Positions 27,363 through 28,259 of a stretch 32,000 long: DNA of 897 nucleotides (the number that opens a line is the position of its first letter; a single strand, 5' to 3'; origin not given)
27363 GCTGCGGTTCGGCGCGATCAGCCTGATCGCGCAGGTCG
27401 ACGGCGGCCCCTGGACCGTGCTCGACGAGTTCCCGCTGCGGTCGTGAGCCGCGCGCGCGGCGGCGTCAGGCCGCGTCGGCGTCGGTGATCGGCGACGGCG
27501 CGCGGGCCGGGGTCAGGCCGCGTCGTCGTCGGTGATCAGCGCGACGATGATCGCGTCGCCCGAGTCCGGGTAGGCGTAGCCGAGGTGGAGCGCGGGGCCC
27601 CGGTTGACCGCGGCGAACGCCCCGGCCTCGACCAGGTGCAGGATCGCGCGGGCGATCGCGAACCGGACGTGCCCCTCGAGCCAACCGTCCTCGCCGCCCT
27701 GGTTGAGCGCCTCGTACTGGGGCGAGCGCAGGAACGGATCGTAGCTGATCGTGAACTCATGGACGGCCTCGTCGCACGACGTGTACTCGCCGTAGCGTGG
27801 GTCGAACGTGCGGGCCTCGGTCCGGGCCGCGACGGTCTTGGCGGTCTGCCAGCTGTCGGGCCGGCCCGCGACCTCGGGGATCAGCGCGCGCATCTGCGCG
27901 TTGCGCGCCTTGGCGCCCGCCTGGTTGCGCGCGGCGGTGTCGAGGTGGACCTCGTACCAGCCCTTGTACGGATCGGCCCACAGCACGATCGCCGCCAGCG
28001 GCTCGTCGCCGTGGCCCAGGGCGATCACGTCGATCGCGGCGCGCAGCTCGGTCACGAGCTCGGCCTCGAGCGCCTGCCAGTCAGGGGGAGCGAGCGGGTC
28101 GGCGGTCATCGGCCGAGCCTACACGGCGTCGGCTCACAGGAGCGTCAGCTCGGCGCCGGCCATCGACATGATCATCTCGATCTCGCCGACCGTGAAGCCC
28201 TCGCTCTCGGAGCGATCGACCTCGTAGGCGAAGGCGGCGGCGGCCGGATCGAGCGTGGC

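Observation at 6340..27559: Five unrelated genes each carry tandem copies of their own 3' end (stop codon included) immediately downstream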

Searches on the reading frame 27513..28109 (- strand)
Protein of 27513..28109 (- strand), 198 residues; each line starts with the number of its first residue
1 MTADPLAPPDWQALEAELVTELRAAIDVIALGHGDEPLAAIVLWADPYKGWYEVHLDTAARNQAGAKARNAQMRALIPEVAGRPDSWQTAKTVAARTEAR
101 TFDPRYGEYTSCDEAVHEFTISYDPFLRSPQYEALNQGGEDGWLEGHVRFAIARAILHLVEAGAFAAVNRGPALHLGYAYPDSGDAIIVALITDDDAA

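Call 10: search_protein_families(library=pfam, proteins=[window:27513-28109:-], max_evalue=0.01)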
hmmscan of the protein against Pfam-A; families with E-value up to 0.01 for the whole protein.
window:27513-28109:- (198 aa): 0 families

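Call 18: find_encoding_contigs(protein=window:27513-28109:-, flank=10000, max_places=6)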
Protein window:27513-28109:- (198 aa): no gene with exactly this product is on record in the collection.

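Call 74: search_protein_representatives(protein=window:27513-28109:-)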
Query: 198 residues. Proteins with E-value up to 0.001 (for the whole library): 32; up to 1e-10: 13; up to 1e-30: 3. The best 32 are listed.
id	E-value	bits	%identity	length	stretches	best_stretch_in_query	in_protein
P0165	1.0e-64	234.7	55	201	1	5-196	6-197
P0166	6.1e-43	163.7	46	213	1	4-191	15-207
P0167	1.5e-33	133.0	52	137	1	7-130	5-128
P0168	7.6e-29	117.7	37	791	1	8-192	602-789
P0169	1.9e-24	103.3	64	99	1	118-194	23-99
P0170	1.3e-21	94.0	60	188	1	84-171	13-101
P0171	2.5e-21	93.1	33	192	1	8-191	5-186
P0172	9.8e-21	91.2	39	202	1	9-191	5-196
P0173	3.0e-15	73.3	34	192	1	8-179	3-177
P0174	3.6e-15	73.0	49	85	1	8-83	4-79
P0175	1.3e-13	67.9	45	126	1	55-129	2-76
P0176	3.9e-13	66.4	28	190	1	8-188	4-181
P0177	4.2e-11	59.7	28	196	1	10-188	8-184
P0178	1.4e-09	54.8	34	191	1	7-189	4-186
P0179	3.3e-09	53.5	28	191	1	7-183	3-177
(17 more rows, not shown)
